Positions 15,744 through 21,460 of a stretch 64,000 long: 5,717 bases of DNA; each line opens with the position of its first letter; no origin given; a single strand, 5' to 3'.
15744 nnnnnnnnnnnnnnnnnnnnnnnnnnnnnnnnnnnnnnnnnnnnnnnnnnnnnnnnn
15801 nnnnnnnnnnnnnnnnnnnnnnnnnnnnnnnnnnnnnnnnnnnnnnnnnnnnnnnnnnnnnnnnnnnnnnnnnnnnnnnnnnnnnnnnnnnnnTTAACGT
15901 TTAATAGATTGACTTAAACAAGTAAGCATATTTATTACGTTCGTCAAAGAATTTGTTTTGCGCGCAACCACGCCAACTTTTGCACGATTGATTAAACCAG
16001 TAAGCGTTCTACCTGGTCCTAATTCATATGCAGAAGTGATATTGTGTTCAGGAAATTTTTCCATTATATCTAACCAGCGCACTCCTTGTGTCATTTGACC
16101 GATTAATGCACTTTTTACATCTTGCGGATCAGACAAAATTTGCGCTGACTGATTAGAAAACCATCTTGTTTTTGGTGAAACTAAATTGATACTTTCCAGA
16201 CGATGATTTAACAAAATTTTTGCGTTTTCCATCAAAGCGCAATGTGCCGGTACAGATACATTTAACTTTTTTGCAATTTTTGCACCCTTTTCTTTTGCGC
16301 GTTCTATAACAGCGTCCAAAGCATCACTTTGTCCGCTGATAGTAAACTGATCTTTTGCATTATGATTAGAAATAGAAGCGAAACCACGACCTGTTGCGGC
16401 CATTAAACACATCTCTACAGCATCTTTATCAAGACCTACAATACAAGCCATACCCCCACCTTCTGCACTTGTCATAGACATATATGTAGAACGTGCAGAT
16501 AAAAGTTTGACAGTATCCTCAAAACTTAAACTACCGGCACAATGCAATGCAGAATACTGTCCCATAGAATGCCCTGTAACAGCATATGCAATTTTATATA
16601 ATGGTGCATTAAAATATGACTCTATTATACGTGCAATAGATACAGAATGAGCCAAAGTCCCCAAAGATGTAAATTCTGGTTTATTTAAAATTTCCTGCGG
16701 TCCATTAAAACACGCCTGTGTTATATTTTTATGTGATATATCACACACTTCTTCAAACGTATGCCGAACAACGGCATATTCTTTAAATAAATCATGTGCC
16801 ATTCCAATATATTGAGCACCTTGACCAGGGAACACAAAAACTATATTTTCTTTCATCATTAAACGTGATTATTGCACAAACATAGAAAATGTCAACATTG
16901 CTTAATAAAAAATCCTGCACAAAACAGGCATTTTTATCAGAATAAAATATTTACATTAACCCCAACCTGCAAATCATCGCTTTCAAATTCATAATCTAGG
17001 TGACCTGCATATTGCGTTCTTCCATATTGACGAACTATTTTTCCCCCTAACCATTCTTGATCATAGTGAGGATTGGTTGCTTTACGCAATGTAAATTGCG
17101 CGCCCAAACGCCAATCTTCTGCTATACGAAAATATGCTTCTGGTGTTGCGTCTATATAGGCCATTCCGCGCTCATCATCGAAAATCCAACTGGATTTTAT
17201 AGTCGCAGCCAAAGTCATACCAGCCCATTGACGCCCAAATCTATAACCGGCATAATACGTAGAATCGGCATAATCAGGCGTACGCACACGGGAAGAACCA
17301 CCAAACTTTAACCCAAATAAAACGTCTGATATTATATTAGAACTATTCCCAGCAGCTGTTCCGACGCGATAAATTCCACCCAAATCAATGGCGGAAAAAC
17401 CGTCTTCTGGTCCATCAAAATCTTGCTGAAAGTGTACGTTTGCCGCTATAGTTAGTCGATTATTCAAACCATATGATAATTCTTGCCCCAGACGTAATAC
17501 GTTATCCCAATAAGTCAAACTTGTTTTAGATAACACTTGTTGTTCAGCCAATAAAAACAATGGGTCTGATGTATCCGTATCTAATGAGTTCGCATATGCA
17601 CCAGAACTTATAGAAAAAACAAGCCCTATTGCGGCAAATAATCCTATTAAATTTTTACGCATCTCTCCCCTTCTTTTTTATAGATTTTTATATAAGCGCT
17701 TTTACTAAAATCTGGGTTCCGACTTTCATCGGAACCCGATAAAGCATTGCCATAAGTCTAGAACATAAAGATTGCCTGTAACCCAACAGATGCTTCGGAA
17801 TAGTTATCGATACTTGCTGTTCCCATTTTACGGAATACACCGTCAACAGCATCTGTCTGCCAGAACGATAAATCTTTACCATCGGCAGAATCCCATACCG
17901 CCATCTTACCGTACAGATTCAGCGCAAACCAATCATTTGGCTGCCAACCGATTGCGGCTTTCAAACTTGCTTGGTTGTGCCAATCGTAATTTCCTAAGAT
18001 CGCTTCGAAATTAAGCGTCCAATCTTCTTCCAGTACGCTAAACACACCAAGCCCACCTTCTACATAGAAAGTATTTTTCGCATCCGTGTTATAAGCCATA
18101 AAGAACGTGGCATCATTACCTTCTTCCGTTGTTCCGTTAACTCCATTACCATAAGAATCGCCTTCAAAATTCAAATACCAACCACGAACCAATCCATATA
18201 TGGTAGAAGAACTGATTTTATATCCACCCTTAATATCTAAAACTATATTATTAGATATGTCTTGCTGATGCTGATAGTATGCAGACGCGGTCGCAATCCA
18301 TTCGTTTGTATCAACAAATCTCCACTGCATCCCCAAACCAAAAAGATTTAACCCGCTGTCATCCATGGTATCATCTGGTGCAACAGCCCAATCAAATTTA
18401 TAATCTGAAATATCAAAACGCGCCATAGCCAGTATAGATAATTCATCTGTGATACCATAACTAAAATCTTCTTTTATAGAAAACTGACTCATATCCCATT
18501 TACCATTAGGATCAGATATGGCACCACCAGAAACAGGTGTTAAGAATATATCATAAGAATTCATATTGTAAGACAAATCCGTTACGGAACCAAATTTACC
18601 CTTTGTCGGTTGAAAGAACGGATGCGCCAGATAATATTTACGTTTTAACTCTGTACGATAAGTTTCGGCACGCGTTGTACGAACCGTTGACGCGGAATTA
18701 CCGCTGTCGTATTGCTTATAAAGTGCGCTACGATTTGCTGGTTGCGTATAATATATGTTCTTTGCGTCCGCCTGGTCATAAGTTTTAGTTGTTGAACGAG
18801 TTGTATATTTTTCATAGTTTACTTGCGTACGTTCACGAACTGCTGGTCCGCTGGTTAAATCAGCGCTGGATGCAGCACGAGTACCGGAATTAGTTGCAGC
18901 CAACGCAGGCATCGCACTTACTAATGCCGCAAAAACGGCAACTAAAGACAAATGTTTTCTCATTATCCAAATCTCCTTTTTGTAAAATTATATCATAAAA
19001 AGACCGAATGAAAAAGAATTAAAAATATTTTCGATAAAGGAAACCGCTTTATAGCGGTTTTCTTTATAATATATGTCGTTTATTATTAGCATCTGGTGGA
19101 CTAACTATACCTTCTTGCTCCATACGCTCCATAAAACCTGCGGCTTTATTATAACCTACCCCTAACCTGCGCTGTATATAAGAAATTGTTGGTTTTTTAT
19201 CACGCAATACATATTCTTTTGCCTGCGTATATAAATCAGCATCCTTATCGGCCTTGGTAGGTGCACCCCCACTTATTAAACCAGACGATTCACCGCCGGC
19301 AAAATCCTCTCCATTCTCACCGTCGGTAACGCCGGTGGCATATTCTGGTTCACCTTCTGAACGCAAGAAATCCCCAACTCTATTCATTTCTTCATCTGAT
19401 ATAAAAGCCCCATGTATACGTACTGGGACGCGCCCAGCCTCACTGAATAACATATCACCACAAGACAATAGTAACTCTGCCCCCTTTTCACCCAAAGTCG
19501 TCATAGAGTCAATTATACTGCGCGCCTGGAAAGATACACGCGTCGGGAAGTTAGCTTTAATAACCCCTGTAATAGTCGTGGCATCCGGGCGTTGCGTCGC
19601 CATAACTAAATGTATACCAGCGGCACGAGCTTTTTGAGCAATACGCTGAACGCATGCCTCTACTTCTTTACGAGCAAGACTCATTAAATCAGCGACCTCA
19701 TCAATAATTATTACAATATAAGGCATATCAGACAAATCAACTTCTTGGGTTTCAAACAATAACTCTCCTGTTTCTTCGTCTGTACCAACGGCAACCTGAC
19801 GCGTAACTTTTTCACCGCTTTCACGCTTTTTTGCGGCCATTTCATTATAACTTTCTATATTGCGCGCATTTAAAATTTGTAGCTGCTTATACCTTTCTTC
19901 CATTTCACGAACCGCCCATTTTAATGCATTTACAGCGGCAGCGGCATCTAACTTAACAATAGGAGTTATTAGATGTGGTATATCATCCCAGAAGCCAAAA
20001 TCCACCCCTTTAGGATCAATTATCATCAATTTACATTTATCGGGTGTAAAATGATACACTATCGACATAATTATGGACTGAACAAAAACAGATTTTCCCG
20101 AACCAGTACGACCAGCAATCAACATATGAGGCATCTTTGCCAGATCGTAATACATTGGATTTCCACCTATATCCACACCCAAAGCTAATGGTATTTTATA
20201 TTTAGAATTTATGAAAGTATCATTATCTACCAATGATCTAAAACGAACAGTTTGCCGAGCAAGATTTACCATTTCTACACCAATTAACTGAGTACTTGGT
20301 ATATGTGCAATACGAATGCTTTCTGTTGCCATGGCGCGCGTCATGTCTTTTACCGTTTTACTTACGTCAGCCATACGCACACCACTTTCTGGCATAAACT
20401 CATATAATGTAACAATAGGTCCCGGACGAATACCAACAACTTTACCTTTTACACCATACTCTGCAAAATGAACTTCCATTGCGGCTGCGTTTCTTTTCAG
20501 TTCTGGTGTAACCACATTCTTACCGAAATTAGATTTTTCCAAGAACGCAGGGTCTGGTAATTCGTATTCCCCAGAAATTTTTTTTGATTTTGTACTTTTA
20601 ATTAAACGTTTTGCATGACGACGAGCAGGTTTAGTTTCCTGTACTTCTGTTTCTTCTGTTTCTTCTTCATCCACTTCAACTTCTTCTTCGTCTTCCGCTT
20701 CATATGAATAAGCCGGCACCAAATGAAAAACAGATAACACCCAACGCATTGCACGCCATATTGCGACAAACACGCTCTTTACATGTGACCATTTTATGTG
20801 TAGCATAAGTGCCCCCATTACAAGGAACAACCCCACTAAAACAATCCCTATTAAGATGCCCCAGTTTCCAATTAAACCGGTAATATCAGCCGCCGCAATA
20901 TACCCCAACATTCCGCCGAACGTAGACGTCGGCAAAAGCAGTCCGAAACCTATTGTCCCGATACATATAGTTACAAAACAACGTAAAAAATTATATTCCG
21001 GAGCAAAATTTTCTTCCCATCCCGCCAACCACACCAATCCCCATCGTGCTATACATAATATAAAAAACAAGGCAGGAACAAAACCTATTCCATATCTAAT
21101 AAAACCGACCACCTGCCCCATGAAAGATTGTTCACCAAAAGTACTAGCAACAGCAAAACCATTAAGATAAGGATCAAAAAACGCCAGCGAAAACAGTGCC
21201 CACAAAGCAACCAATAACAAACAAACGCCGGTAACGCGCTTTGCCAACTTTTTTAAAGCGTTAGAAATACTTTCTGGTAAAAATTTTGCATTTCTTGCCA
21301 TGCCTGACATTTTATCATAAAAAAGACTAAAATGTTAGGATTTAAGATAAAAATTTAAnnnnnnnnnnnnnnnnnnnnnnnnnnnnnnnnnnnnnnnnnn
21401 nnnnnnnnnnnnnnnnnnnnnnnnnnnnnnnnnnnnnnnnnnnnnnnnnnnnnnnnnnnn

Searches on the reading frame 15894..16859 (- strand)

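Call 13: search_protein_families(library=pfam, proteins=[window:15894-16859:-], max_evalue=0.001)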
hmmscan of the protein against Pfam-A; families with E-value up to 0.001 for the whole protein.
window:15894-16859:- (321 aa): 1 family
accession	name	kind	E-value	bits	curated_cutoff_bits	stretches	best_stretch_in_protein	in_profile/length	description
PF00698.26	Acyl_transf_1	-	1.5e-25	90.8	32.7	1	7-239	1-224/319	Acyl transferase domain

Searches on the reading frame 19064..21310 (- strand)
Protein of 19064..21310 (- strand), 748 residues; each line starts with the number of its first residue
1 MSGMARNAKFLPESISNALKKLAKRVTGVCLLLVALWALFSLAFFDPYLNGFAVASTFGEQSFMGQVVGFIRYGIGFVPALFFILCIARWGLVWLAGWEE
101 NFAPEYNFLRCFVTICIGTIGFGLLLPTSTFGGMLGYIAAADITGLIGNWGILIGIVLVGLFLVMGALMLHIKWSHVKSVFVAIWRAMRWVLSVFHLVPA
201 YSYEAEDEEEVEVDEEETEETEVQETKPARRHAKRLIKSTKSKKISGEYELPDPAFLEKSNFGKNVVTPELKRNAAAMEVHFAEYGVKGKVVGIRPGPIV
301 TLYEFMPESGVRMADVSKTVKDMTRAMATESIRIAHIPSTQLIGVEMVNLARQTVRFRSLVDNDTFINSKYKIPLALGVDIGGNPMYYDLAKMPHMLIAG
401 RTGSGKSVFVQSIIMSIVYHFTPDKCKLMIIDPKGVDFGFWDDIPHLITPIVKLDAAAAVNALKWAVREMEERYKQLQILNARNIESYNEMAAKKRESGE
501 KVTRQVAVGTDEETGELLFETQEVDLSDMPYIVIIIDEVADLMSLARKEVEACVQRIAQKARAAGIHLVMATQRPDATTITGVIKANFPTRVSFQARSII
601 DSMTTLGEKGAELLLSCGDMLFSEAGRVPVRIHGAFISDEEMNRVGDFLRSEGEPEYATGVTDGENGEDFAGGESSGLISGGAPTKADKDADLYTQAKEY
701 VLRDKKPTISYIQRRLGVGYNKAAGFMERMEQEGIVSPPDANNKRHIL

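Call 53: search_protein_families(library=pfam, proteins=[window:19064-21310:-], max_evalue=0.00001)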
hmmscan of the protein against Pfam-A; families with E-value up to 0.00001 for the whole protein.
window:19064-21310:- (748 aa): 4 families
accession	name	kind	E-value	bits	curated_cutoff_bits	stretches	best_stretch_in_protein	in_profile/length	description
PF01580.24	FtsK_SpoIIIE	-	8.9e-60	202.3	24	1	361-575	6-219/221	FtsK/SpoIIIE family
PF09397.16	FtsK_gamma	-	1.9e-20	72.8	30.6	1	690-748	3-61/63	Ftsk gamma domain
PF17854.6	FtsK_alpha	-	2.7e-20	72.9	22.9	1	251-348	1-100/101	FtsK alpha domain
PF01935.23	DUF87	-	1e-06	29.4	23.2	1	385-442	13-68/220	Helicase HerA, central domain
